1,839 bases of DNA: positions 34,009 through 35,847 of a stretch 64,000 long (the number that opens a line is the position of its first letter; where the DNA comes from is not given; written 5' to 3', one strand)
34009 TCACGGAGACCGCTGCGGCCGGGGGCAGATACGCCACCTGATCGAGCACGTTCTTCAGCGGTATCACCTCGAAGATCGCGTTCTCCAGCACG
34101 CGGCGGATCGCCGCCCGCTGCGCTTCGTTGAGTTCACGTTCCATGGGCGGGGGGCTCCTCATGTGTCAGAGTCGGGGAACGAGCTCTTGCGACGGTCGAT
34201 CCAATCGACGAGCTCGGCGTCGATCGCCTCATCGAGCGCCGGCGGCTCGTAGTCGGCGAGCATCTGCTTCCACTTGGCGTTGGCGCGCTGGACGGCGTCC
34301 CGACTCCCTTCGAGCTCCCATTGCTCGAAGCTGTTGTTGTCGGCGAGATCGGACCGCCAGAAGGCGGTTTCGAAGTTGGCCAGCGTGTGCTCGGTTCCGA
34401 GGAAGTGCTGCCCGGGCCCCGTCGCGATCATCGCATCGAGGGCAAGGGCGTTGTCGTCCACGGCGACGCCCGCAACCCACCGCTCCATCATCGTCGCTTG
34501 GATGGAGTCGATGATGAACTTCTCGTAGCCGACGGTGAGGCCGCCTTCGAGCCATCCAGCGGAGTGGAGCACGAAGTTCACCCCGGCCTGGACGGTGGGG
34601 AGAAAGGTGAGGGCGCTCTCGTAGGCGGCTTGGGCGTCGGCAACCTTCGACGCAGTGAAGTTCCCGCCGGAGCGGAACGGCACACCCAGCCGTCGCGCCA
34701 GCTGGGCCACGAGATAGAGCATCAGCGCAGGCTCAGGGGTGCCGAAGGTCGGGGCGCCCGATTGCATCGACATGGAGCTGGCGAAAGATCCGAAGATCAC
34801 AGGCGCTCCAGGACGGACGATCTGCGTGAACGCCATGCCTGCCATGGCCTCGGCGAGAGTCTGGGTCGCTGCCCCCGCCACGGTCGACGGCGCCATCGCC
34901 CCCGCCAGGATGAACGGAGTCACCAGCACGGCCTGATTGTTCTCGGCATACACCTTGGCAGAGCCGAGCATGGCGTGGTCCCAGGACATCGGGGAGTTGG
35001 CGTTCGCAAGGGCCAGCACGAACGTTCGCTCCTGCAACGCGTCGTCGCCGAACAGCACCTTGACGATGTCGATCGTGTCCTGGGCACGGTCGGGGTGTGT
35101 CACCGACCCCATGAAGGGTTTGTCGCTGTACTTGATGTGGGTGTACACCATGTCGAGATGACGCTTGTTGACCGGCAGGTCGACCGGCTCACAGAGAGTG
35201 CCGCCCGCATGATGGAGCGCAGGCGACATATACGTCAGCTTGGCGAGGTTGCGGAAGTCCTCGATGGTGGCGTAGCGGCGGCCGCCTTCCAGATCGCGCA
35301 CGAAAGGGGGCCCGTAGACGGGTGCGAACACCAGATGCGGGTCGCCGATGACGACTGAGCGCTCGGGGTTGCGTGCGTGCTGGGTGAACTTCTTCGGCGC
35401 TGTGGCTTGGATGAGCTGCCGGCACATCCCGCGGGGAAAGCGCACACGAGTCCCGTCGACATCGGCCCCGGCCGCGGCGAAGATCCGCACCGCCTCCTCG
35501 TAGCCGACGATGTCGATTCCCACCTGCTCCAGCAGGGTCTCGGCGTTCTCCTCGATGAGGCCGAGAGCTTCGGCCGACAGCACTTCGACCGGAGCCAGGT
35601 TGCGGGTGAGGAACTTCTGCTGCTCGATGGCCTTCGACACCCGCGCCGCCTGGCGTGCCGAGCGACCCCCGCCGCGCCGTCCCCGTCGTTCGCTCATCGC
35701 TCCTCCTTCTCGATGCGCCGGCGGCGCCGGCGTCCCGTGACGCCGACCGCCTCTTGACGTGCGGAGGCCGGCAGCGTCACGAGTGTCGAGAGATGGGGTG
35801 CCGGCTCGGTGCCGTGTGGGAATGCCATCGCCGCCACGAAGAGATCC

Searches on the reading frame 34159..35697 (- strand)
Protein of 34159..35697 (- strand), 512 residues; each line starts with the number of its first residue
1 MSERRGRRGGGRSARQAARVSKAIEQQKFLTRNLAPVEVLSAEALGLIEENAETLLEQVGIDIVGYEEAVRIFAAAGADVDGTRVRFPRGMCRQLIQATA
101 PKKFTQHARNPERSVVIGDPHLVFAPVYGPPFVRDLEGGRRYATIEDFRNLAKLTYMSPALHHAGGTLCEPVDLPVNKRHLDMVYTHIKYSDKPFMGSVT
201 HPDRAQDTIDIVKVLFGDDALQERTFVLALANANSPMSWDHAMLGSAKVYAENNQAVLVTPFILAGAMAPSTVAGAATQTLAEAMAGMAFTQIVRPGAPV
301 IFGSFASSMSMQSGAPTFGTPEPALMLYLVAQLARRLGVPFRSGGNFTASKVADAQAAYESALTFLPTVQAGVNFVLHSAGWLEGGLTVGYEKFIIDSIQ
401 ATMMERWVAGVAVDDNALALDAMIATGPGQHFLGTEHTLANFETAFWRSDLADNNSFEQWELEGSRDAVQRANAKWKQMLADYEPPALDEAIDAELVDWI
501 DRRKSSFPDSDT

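Call 3: search_protein_families(library=pfam, proteins=[window:34159-35697:-], max_evalue=0.01)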
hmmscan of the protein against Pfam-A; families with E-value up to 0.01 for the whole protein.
window:34159-35697:- (512 aa): 1 family
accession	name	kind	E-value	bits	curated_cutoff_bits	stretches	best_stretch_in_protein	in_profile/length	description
PF06253.16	MTTB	-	6e-221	734.2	25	1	8-508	1-500/500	Trimethylamine methyltransferase (MTTB)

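Call 8: find_homologous_proteins(query=window:34159-35697:-, max_evalue=1e-20)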
Query window:34159-35697:- (512 aa): 8000 proteins with E <= 1e-20 among 8000 candidates; the best 120 are listed.
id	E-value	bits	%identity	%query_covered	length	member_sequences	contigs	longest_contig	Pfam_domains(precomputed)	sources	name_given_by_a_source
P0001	0.0e+0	1152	100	100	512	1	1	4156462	PF06253.17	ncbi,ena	-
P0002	0.0e+0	1029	87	96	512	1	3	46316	PF06253.17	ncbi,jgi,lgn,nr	ncbi:MAG TPA: trimethylamine methyltransferase family protein [Acidimicrobiia bacterium]|jgi:trimeth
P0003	4.4e-293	990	84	95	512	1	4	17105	PF06253.17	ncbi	-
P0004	3.0e-291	984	84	100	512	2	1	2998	PF06253.17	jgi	jgi:trimethylamine--corrinoid protein Co-methyltransferase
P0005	4.0e-281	951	81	96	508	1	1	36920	PF06253.17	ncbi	-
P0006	4.7e-276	934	78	100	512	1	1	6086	PF06253.17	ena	-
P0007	1.9e-272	922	-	-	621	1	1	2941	PF06253.17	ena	-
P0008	1.1e-268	909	76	95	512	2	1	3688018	PF06253.17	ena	-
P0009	5.7e-268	907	76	96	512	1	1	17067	PF06253.17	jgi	-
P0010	1.5e-267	906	76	97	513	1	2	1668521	PF06253.17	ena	-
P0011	2.9e-267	905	76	95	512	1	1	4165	PF06253.17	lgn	-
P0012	4.9e-267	904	77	97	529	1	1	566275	PF06253.17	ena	-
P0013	5.1e-266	901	76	97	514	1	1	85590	PF06253.17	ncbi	-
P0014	7.1e-266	900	75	95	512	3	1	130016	PF06253.17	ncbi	-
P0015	1.5e-265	899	76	96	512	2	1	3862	PF06253.17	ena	-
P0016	1.4e-264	896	76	97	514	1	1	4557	PF06253.17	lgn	-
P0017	1.7e-264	896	75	95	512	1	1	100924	PF06253.17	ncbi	-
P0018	4.6e-264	894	76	95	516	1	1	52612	PF06253.17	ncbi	-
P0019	2.0e-263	892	73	96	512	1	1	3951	PF06253.17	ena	-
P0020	2.2e-262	889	77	95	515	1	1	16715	PF06253.17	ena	-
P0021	2.9e-262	888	74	95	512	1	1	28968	PF06253.17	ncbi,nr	ncbi:MAG: trimethylamine methyltransferase family protein [bacterium]|nr:trimethylamine methyltransf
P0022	3.2e-262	888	74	95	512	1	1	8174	PF06253.17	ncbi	-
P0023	4.8e-262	888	74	96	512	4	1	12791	PF06253.17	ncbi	-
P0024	2.3e-261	885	74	97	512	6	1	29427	PF06253.17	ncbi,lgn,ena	-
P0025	2.5e-261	885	74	100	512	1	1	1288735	PF06253.17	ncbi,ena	-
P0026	1.8e-260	882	76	95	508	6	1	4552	PF06253.17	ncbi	-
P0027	6.4e-260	881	73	96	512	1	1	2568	PF06253.17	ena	-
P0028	2.9e-259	878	76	96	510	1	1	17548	PF06253.17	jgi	jgi:trimethylamine--corrinoid protein Co-methyltransferase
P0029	9.1e-258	874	76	100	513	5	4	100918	PF06253.17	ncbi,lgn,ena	ncbi:MAG TPA: trimethylamine methyltransferase family protein [Acidimicrobiia bacterium]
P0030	1.9e-257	872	77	94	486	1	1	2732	PF06253.17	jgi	jgi:trimethylamine--corrinoid protein Co-methyltransferase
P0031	2.1e-257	872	73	97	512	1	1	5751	PF06253.17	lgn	-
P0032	2.2e-257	872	74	95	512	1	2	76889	PF06253.17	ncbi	-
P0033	2.8e-257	872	76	95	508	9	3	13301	PF06253.17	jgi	jgi:trimethylamine---corrinoid protein Co-methyltransferase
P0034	7.7e-257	870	74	99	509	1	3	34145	PF06253.17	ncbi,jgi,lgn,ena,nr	ncbi:MAG: trimethylamine methyltransferase family protein [Acidimicrobiia bacterium]|nr:trimethylami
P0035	8.1e-257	870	74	96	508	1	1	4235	PF06253.17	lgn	-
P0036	1.8e-256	869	74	96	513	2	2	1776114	PF06253.17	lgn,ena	-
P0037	7.8e-256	867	77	94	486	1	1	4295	PF06253.17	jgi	jgi:trimethylamine--corrinoid protein Co-methyltransferase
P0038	1.3e-254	863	76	94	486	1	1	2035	PF06253.17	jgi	-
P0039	1.6e-254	863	74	94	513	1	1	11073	PF06253.17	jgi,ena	-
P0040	2.2e-254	862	73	99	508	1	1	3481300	PF06253.17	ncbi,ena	-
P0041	2.4e-254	862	74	95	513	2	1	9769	PF06253.17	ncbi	-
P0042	2.8e-254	862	75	95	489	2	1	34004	PF06253.17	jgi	jgi:trimethylamine--corrinoid protein Co-methyltransferase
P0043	3.2e-254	862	74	100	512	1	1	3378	PF06253.17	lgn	-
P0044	3.6e-254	862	73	96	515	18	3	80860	PF06253.17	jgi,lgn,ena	-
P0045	1.1e-253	860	74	99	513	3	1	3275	PF06253.17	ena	-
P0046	1.6e-253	860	73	97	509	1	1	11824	PF06253.17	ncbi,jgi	-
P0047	1.7e-253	859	72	99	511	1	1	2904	PF06253.17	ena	-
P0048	1.7e-253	859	75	95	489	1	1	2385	PF06253.17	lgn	-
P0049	2.6e-253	859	75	94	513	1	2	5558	PF06253.17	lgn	-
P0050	6.1e-253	858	73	96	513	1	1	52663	PF06253.17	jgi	jgi:trimethylamine--corrinoid protein Co-methyltransferase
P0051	6.9e-253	857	75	95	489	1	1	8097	PF06253.17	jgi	jgi:trimethylamine--corrinoid protein Co-methyltransferase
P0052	9.0e-253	857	72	100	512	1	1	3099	PF06253.17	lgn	-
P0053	1.4e-252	856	72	96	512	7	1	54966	PF06253.17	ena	-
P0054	2.1e-252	856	75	94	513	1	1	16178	PF06253.17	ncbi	-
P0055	2.2e-252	856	73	94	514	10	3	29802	PF06253.17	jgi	jgi:trimethylamine--corrinoid protein Co-methyltransferase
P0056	6.5e-252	854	75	94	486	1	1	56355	PF06253.17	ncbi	-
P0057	8.4e-252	854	74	96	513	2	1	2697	PF06253.17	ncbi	-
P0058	1.0e-251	854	72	100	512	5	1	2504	PF06253.17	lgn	-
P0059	1.2e-251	853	71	97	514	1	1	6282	PF06253.17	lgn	-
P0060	2.2e-251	852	74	96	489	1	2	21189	PF06253.17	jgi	jgi:trimethylamine--corrinoid protein Co-methyltransferase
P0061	3.2e-251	852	74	100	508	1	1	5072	PF06253.17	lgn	-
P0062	4.3e-251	852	72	95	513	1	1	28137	PF06253.17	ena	-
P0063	6.9e-251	851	74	95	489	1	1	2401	PF06253.17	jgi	-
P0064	9.5e-251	850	72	100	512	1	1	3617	PF06253.17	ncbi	-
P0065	1.3e-250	850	73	96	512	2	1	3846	PF06253.17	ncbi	-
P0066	1.6e-250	850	73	96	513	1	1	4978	PF06253.17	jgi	jgi:trimethylamine--corrinoid protein Co-methyltransferase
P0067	1.8e-250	849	72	99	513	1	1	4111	PF06253.17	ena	-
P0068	2.9e-250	849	71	96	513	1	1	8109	PF06253.17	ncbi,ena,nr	ncbi:MAG TPA: trimethylamine methyltransferase family protein [Acidimicrobiia bacterium]|nr:trimethy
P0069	3.4e-250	849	71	96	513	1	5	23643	PF06253.17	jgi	jgi:trimethylamine---corrinoid protein Co-methyltransferase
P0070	3.4e-250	849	74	94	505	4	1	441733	PF06253.17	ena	-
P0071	5.3e-250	848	72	100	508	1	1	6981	PF06253.17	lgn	-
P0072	5.7e-250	848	72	99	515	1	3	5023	PF06253.17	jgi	jgi:trimethylamine--corrinoid protein Co-methyltransferase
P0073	9.4e-250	847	73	98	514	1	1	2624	PF06253.17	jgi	jgi:trimethylamine--corrinoid protein Co-methyltransferase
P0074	9.4e-250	847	72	100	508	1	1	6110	PF06253.17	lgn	-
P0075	1.1e-249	847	73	98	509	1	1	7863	PF06253.17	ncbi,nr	ncbi:MAG: trimethylamine methyltransferase [Chloroflexi bacterium RBG_16_69_14]|nr:MAG: trimethylami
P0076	1.2e-249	847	72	99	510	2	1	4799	PF06253.17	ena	-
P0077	1.2e-249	847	71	97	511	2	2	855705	PF06253.17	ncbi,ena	-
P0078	1.4e-249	847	73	99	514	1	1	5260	PF06253.17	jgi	jgi:trimethylamine---corrinoid protein Co-methyltransferase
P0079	1.4e-249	846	72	94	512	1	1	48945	PF06253.17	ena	-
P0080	2.6e-249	846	72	97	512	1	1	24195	PF06253.17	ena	-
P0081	2.9e-249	845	73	95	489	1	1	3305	PF06253.17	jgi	-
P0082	3.0e-249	845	72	95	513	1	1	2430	PF06253.17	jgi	jgi:trimethylamine--corrinoid protein Co-methyltransferase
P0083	3.1e-249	845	70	95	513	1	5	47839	PF06253.17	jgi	jgi:trimethylamine--corrinoid protein Co-methyltransferase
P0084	3.3e-249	845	71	97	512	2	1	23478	PF06253.17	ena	-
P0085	3.3e-249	845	71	100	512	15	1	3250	PF06253.17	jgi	jgi:trimethylamine--corrinoid protein Co-methyltransferase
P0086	3.9e-249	845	72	95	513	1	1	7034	PF06253.17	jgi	jgi:trimethylamine--corrinoid protein Co-methyltransferase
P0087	4.2e-249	845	73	95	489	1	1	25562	PF06253.17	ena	-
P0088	6.1e-249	844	70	97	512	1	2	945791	PF06253.17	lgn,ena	-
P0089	8.8e-249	844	74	95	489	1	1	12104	PF06253.17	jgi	jgi:trimethylamine--corrinoid protein Co-methyltransferase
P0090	1.4e-248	843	73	99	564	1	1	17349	PF06253.17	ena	-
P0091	1.7e-248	843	70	97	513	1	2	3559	PF06253.17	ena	-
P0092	1.9e-248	843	71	96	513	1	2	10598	PF06253.17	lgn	-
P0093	2.5e-248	842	72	96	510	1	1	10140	PF06253.17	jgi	jgi:trimethylamine---corrinoid protein Co-methyltransferase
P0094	2.5e-248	842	72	97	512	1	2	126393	PF06253.17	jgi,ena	-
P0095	2.6e-248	842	72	94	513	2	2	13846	PF06253.17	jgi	jgi:trimethylamine--corrinoid protein Co-methyltransferase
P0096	2.6e-248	842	74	95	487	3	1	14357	PF06253.17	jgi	jgi:trimethylamine--corrinoid protein Co-methyltransferase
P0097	3.1e-248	842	70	96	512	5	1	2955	PF06253.17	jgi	jgi:trimethylamine--corrinoid protein Co-methyltransferase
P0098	3.3e-248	842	72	97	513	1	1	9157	PF06253.17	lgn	-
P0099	3.4e-248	842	71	100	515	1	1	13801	PF06253.17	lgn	-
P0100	3.5e-248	842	71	95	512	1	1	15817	PF06253.17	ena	-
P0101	4.1e-248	842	72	94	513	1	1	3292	PF06253.17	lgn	-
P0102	4.1e-248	842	72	96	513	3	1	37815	PF06253.17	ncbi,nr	ncbi:MAG TPA: trimethylamine methyltransferase family protein [Acidimicrobiia bacterium]|nr:trimethy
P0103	4.8e-248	841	71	95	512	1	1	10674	PF06253.17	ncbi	ncbi:MAG: trimethylamine methyltransferase family protein [Actinomycetota bacterium]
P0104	4.9e-248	841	73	98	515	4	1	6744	PF06253.17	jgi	jgi:trimethylamine--corrinoid protein Co-methyltransferase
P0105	5.3e-248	841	71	97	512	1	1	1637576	PF06253.17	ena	-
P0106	5.4e-248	841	70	95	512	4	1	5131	PF06253.17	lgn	-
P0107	5.5e-248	841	73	98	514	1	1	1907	PF06253.17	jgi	jgi:trimethylamine--corrinoid protein Co-methyltransferase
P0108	6.3e-248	841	72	98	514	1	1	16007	PF06253.17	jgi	jgi:trimethylamine---corrinoid protein Co-methyltransferase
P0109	6.3e-248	841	70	97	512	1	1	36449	PF06253.17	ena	-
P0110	7.8e-248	841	72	96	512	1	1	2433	PF06253.17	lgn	-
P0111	9.3e-248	841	71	95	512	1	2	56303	PF06253.17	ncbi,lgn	ncbi:MAG: trimethylamine methyltransferase family protein [Acidimicrobiia bacterium]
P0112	9.4e-248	840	72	95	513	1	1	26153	PF06253.17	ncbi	-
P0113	9.6e-248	840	72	99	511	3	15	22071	PF06253.17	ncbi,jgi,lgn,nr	ncbi:MAG TPA: trimethylamine methyltransferase family protein [Acidimicrobiia bacterium]|jgi:trimeth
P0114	1.2e-247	840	71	94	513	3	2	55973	PF06253.17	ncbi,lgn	ncbi:MAG: trimethylamine methyltransferase family protein [Acidimicrobiia bacterium]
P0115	1.5e-247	840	72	98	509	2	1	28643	PF06253.17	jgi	-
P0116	1.5e-247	840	72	100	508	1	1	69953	PF06253.17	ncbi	-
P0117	1.9e-247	839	72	94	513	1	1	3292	PF06253.17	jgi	-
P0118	2.0e-247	839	71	100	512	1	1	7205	PF06253.17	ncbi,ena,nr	ncbi:MAG TPA: trimethylamine methyltransferase family protein [Acidimicrobiia bacterium]|nr:trimethy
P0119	2.0e-247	839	72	94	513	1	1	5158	PF06253.17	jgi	-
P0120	2.5e-247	839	71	100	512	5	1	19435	PF06253.17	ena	-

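Call 17: find_encoding_contigs(protein=P0001, flank=10000, max_places=3)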
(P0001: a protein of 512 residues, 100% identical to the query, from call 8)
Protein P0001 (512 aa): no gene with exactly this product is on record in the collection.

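Call 18: find_encoding_contigs(protein=P0002, flank=10000, max_places=2)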
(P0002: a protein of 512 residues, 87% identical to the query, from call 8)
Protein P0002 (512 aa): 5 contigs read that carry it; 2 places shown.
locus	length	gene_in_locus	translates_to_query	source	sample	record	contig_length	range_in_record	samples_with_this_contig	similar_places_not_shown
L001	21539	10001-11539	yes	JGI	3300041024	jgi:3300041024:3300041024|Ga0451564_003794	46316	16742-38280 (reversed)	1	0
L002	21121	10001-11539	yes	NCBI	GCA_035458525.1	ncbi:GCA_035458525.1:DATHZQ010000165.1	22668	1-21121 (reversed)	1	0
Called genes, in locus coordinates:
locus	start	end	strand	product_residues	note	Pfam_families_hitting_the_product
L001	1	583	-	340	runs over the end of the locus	PF02574:S-methyl_trans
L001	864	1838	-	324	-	PF01012:ETF, PF00766:ETF_alpha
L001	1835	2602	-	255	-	PF01012:ETF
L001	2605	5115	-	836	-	PF01266:DAO, PF13738:Pyr_redox_3 (faint), PF16350:FAO_M, PF01571:GCV_T, PF08669:GCV_T_C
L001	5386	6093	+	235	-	PF02607:B12-binding_2, PF02310:B12-binding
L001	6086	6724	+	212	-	PF07796:DUF1638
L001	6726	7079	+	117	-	PF13769:Virulence_fact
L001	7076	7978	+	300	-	PF00809:Pterin_bind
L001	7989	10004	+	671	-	PF17650:RACo_linker, PF17651:Raco_middle, PF14574:RACo_C_ter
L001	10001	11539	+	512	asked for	PF06253:MTTB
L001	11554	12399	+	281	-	PF02219:MTHFR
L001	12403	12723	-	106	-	-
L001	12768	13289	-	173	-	PF13772:AIG2_2 (weak)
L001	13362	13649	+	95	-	PF02467:Whib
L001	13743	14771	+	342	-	PF02885:Glycos_trans_3N, PF00591:Glycos_transf_3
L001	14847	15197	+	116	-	-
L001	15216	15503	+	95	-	-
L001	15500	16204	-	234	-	PF01790:LGT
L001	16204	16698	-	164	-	PF08534:Redoxin, PF00085:Thioredoxin, PF00578:AhpC-TSA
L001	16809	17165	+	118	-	PF00903:Glyoxalase (weak)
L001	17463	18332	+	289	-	PF01210:NAD_Gly3P_dh_N, PF07479:NAD_Gly3P_dh_C, PF20618:GPD_NAD_C_bact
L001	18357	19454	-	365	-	PF01734:Patatin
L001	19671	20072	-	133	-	-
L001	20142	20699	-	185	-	-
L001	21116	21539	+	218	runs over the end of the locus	PF01206:TusA (weak), PF02635:DsrE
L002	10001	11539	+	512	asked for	PF06253:MTTB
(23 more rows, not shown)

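Call 19: find_encoding_contigs(protein=P0008, flank=10000, max_places=2)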
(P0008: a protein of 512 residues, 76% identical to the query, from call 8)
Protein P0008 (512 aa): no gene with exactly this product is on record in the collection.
